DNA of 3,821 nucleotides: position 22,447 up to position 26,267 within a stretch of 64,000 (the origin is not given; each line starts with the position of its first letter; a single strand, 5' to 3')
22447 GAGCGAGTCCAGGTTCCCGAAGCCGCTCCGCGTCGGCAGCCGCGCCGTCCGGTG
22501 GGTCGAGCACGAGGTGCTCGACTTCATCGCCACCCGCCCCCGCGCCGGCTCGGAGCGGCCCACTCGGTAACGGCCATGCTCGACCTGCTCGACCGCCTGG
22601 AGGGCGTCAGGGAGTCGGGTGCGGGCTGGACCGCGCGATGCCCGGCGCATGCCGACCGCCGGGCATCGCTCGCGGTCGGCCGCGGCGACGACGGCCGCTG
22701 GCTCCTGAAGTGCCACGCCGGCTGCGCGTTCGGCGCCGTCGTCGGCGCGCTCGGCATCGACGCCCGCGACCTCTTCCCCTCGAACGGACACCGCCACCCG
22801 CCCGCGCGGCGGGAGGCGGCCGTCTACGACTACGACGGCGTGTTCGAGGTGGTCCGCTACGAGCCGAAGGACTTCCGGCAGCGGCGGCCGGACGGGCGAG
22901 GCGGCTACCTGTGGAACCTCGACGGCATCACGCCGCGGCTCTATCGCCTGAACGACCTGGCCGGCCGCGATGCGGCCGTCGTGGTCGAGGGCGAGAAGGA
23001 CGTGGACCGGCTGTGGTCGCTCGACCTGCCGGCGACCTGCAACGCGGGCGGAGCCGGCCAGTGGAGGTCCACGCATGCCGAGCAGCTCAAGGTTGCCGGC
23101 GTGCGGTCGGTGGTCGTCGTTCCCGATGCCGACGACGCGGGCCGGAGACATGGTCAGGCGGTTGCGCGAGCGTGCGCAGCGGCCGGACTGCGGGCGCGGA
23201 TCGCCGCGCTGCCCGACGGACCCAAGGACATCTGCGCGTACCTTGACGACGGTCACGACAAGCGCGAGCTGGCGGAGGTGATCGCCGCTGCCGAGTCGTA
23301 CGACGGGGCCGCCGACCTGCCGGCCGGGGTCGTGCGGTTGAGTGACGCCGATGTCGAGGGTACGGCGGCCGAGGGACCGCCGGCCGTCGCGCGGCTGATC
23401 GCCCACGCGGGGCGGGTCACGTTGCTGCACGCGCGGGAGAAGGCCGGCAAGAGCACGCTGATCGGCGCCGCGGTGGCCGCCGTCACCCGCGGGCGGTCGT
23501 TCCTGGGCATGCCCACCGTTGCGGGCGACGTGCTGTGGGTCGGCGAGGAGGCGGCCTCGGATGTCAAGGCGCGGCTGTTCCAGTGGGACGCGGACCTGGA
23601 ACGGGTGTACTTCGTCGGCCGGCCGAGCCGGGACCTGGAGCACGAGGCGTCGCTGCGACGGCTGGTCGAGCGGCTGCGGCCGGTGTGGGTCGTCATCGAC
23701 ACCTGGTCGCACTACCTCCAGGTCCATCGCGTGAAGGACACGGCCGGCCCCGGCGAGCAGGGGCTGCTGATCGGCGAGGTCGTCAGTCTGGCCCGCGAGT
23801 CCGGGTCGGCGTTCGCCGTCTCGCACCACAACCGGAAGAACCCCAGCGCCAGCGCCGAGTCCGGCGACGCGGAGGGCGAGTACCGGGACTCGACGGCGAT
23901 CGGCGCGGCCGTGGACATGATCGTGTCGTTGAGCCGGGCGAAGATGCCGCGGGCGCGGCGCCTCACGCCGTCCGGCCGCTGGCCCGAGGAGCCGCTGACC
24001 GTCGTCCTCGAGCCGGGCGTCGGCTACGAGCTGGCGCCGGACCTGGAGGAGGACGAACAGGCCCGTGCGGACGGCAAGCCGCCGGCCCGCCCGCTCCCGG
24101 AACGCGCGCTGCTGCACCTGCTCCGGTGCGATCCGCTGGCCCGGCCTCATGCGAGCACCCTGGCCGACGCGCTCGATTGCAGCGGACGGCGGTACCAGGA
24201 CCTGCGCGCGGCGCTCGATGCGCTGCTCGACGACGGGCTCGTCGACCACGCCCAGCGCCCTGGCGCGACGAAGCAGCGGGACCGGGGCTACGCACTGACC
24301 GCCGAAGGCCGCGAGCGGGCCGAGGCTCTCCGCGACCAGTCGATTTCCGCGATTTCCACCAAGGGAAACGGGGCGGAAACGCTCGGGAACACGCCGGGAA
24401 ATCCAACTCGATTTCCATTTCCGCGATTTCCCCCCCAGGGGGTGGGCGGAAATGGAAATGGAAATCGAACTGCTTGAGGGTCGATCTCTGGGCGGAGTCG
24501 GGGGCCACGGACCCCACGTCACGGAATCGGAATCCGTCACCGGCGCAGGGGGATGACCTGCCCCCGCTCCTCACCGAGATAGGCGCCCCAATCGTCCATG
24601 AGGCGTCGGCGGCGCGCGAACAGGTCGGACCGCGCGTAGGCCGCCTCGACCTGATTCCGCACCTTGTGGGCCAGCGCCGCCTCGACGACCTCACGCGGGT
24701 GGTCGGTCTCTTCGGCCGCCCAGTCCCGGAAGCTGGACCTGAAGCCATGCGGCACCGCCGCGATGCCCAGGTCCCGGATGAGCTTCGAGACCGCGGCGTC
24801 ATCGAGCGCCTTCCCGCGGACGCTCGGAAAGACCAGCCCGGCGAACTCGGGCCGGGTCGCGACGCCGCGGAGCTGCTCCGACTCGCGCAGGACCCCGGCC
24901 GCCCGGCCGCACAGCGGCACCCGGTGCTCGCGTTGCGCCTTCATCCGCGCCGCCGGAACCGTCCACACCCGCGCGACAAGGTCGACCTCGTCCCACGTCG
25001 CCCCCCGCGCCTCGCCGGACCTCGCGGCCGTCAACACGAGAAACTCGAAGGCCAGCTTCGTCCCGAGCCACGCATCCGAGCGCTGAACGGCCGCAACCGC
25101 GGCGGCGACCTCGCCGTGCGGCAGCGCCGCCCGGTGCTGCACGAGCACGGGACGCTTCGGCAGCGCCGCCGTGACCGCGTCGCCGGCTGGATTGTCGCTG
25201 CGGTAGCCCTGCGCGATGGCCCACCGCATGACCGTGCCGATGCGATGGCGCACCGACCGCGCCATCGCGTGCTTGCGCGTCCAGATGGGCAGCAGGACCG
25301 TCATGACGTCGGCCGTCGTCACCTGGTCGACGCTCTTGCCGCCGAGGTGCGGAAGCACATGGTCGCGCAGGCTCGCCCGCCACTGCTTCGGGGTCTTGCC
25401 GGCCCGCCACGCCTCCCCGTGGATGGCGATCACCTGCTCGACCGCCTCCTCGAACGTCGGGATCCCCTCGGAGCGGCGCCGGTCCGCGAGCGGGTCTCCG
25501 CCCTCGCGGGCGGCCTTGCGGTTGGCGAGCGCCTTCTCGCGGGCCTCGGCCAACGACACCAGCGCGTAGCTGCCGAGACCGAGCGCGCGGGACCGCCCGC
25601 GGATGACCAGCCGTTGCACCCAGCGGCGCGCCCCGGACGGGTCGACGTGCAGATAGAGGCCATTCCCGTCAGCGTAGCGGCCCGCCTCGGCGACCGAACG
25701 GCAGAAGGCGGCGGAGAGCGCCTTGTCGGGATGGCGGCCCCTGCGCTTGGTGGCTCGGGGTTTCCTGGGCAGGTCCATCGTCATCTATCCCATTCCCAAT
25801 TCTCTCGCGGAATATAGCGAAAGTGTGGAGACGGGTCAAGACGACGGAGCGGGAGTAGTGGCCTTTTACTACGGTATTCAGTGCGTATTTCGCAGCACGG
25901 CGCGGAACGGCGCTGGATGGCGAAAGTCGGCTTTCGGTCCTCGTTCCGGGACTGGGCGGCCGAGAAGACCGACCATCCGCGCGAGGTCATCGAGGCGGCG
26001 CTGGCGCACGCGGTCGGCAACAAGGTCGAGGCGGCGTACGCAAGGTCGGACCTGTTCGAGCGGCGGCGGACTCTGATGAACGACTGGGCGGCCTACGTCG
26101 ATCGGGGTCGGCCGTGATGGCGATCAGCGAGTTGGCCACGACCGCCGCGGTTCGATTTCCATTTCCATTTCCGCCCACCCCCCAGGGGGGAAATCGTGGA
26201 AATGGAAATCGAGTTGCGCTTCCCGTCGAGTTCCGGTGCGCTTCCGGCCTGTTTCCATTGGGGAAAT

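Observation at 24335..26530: Integrase flanked by inverted copies of an iteron palindrome and by a mirror-image remnant of a second module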

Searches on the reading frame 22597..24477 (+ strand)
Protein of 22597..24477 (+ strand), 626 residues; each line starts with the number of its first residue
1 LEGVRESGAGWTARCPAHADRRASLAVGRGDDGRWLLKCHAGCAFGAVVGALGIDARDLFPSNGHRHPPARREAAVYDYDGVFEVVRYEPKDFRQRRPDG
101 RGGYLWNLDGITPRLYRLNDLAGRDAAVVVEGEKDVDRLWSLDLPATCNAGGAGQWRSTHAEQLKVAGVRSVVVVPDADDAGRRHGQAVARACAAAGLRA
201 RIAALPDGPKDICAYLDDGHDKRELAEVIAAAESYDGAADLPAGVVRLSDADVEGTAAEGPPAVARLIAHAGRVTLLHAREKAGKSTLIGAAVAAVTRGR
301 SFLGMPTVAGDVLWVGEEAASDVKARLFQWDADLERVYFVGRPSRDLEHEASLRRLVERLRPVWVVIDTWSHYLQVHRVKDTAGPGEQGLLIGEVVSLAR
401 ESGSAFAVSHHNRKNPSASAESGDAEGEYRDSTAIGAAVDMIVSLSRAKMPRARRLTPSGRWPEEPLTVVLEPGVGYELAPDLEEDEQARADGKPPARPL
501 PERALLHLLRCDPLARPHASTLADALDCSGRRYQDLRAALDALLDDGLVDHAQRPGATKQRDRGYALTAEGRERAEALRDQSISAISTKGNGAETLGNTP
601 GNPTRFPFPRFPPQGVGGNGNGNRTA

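Call 33: search_solved_structures(query=window:22597-24477:+, max_evalue=1)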
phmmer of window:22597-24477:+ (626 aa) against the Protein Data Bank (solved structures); distinct sequences matched with E-value up to 1: 1.
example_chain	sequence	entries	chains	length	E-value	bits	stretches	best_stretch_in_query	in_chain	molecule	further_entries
5b57_C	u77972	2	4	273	0.0072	18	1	512-587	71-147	Hemin import ATP-binding protein HmuV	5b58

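Call 71: search_protein_families(library=ncbifam, proteins=[window:22597-24477:+], max_evalue=0.01)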
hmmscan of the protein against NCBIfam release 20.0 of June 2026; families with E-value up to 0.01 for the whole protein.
window:22597-24477:+ (626 aa): 3 families
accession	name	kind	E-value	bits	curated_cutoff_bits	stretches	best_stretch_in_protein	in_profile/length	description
NF005477.0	PRK07078.1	subfamily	2.1e-14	52.7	1014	1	82-236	148-304/759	hypothetical protein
TIGR01391.1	dnaG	equivalog_domain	1.3e-05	24.2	283.6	0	122-216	254-345/414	DNA primase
NF010067.0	PRK13547.1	equivalog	0.0012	18.1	374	0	270-320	25-74/272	heme ABC transporter ATP-binding protein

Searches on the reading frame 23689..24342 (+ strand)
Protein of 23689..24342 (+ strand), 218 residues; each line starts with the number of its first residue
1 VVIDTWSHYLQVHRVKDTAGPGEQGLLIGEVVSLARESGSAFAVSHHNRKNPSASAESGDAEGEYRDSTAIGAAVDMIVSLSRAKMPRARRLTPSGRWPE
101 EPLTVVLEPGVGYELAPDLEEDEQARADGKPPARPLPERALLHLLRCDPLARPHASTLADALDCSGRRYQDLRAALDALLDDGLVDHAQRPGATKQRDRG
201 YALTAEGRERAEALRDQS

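Call 67: find_homologous_proteins(query=window:23689-24342:+, max_evalue=0.001)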
Query window:23689-24342:+ (218 aa): 29 proteins with E <= 0.001 among 2810 candidates.
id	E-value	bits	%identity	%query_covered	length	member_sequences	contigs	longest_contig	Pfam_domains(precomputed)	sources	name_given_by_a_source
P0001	1.3e-94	334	77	94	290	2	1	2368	-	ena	-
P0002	2.9e-94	333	72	100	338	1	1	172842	-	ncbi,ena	-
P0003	2.9e-93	330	72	100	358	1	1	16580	PF14103.12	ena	-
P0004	1.7e-89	317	68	99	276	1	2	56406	-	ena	-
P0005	1.6e-88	314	74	94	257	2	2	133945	-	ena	-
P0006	5.3e-78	280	75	82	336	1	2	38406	-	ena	-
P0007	6.7e-75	270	64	99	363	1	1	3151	PF13481.13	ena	-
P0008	8.6e-69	250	60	99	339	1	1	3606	PF13481.13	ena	-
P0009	1.5e-67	246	68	84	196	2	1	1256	-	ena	-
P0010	1.8e-67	245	67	80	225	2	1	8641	-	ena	-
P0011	6.8e-63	230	56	99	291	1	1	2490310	-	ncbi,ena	-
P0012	1.4e-60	223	53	99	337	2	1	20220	-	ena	-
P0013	1.1e-57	214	83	54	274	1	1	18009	-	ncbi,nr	ncbi:MAG: hypothetical protein OXH75_16385 [Acidobacteria bacterium]|nr:hypothetical protein [Acidob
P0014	2.3e-57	212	51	99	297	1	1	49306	-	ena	-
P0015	6.9e-57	211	73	65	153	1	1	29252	-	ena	-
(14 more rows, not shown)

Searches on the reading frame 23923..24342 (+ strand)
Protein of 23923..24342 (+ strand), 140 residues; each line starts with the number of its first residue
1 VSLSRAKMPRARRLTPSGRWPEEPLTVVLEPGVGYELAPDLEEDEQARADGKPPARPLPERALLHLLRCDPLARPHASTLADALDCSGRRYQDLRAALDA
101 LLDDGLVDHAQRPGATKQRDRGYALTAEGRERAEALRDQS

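Call 42: search_protein_families(library=pfam, proteins=[window:23989-24342:+], max_evalue=10)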
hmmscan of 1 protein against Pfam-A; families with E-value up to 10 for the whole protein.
window:23989-24342:+ (118 aa): 3 families
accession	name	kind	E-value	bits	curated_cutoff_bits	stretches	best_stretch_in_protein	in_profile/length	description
PF03551.20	PadR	-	0.00017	22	27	1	75-112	37-74/75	Transcriptional regulator PadR-like family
PF14277.12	DUF4364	-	0.25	11.6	26.9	1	67-116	31-75/162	Domain of unknown function (DUF4364)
PF14947.12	HTH_45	-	0.27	11.7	25.5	1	69-115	33-70/77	Winged helix-turn-helix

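Call 51: predict_structure(protein=window:23923-24342:+)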
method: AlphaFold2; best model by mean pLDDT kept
length: 140 residues; sequences in the alignment: 1
mean_pLDDT: 52.3   pTM: 0.43
mean pLDDT of the five models: 52.3, 49.5, 48.0, 44.8, 44.0
residues with pLDDT >= 90: 0; 70-90: 17; 50-70: 63; < 50: 60
segments of 3 or more residues with pLDDT < 50: 1-39, 71-78, 118-120
pLDDT, mean of each block of 10 residues (from residue 1): 37 42 37 37 56 54 60 43 50 60 71 50 68 66
secondary structure, 60 per line:
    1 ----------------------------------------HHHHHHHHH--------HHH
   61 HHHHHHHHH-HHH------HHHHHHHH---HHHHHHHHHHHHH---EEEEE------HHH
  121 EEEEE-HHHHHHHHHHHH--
elements in order: H41-49 H58-69 H80-87 H91-103 E107-111 E121-125 H127-138

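Call 66: search_solved_structures(query=window:23989-24342:+, max_evalue=10, show_alignments=2)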
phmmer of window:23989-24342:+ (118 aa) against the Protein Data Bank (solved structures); distinct sequences matched with E-value up to 10: 2.
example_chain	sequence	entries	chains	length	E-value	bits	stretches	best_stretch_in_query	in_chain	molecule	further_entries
5b57_C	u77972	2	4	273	0.33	14.6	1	47-114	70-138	Hemin import ATP-binding protein HmuV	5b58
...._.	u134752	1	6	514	0.82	13.3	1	42-84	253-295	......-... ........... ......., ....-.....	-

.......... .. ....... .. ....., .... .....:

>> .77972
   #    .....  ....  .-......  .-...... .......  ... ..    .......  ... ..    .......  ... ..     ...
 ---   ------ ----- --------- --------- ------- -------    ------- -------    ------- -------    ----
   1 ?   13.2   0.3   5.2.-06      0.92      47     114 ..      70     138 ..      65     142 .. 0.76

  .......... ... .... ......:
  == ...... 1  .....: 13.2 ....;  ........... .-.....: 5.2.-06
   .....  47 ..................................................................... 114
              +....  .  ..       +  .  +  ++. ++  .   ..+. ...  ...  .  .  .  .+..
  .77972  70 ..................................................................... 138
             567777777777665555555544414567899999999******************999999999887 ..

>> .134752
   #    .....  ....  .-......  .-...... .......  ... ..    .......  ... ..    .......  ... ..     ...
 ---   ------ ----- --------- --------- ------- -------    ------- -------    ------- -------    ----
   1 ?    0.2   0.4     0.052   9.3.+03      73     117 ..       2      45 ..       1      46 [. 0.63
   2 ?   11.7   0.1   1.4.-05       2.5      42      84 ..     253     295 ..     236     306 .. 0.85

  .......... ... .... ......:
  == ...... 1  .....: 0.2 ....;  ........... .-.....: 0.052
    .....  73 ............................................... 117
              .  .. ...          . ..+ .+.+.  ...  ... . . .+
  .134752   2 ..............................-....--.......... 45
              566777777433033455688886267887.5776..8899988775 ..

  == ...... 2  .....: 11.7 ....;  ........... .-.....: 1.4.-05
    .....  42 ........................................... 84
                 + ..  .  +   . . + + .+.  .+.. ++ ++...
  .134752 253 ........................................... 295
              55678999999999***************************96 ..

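Call 74: predict_structure(alignment_id=A3)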
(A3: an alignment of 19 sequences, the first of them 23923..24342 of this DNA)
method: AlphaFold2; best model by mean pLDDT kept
length: 140 residues; sequences in the alignment: 19
mean_pLDDT: 59.1   pTM: 0.46
mean pLDDT of the five models: 59.1, 58.0, 52.4, 51.7, 50.8
residues with pLDDT >= 90: 0; 70-90: 20; 50-70: 83; < 50: 37
segments of 3 or more residues with pLDDT < 50: 17-21, 40-57, 109-113, 115-122
pLDDT, mean of each block of 10 residues (from residue 1): 64 56 63 60 39 42 63 68 68 75 63 44 58 63
secondary structure, 60 per line:
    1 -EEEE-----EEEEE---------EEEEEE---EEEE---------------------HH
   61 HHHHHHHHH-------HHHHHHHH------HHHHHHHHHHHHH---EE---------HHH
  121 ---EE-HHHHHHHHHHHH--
elements in order: E2-5 E11-15 E25-30 E34-37 H59-69 H77-84 H91-103 H127-138

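Call 76: fold_search(model_id=the predicted structure, library=pdb)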
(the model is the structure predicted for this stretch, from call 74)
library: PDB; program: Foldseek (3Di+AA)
matches with E <= 10: 284; with E <= 0.001: 0
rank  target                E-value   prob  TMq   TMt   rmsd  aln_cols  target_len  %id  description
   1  1bi3_A                1.0e-01  0.47  0.22  0.16  10.0        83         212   22  STRUCTURE OF APO-AND HOLO-DIPHTHERIA TOXIN REPRESSOR (released 1999-06-22)
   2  1g3s                  1.4e-01  0.51  0.22  0.16   9.3        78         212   22  CYS102SER DTXR (released 2001-10-25)
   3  2it0_A                1.6e-01  0.47  0.21  0.21   9.5        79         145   23  Crystal structure of a two-domain IdeR-DNA complex crystal form II (released 2007-02-13)
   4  2qqb                  1.6e-01  0.44  0.21  0.15   9.7        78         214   22  Crystal Structure of DtxR(M10A C102D) Complexed with Nickel(II) (released 2007-10-30)
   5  1ddn_A                1.8e-01  0.44  0.21  0.24   9.3        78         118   22  DIPHTHERIA TOX REPRESSOR (C102D MUTANT)/TOX DNA OPERATOR COMPLEX (released 1998-10-14)
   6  1bi3_B                1.8e-01  0.44  0.21  0.22   9.5        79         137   22  STRUCTURE OF APO-AND HOLO-DIPHTHERIA TOXIN REPRESSOR (released 1999-06-22)
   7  2h09                  1.9e-01  0.38  0.22  0.24   9.4        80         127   24  Crystal structure of diphtheria toxin repressor like protein from E. coli (released 2007-05-15)
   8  9qbc                  1.9e-01  0.33  0.24  0.30  10.2        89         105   19  Crystal structure of Brachyspira hampsonii PadR (released 2026-03-11)
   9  3glx                  2.3e-01  0.41  0.22  0.16   9.5        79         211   22  Crystal Structure Analysis of the DtxR(E175K) complexed with Ni(II) (released 2009-06-09)
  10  5x80_B                2.3e-01  0.33  0.25  0.25  10.4        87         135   23  CRYSTAL STRUCTURE OF MYCOBACTERIUM TUBERCULOSIS MARR FAMILY PROTEIN RV2887 COMPLEX WITH SALICYLIC ACID (released 2017-08-09)
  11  3tgn_B                2.3e-01  0.28  0.23  0.22  13.5        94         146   16  Crystal Structure of the zinc-dependent MarR Family Transcriptional Regulator AdcR in the Zn(II)-bound State (released 2011-11-30)
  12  5k5q_B                2.4e-01  0.30  0.23  0.33  14.7        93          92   20  Structure of AspA-DNA complex: novel centromere bindng protein-centromere complex (released 2016-06-01)
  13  2qq9                  3.1e-01  0.35  0.22  0.16   9.3        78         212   22  Crystal Structure of DtxR(D6A C102D) Complexed with Nickel(II) (released 2007-10-30)
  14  1c0w_D                3.5e-01  0.30  0.21  0.18   9.5        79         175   22  CRYSTAL STRUCTURE OF THE COBALT-ACTIVATED DIPHTHERIA TOXIN REPRESSOR-DNA COMPLEX REVEALS A METAL BINDING SH-LIKE DOMAI (released 2000-07-22)
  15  1c0w_B                3.5e-01  0.30  0.21  0.15   9.5        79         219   22  CRYSTAL STRUCTURE OF THE COBALT-ACTIVATED DIPHTHERIA TOXIN REPRESSOR-DNA COMPLEX REVEALS A METAL BINDING SH-LIKE DOMAI (released 2000-07-22)
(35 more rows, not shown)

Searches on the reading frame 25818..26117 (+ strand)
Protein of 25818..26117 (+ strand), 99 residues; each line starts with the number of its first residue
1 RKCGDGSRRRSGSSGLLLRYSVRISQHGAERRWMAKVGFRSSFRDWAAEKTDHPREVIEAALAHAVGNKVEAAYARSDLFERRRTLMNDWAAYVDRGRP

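Call 9: search_protein_families(library=pfam, proteins=[window:25818-26117:+], max_evalue=0.01)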
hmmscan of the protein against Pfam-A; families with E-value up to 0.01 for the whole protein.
window:25818-26117:+ (99 aa): 0 families

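Call 17: search_protein_families(library=phrogs, proteins=[window:25818-26117:+], max_evalue=0.01)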
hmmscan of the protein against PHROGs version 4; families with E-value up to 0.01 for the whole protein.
window:25818-26117:+ (99 aa): 4 families
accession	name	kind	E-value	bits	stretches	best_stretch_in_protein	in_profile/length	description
phrog_14880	-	unknown function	4.9e-08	33.7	1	55-95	13-53/57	-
phrog_24775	-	unknown function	8.1e-08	33.3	1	51-96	44-88/101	-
phrog_37801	-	unknown function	8.1e-06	26.9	1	52-96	26-70/73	-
phrog_1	-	integration and excision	0.0012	19.1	1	38-96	397-453/611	integrase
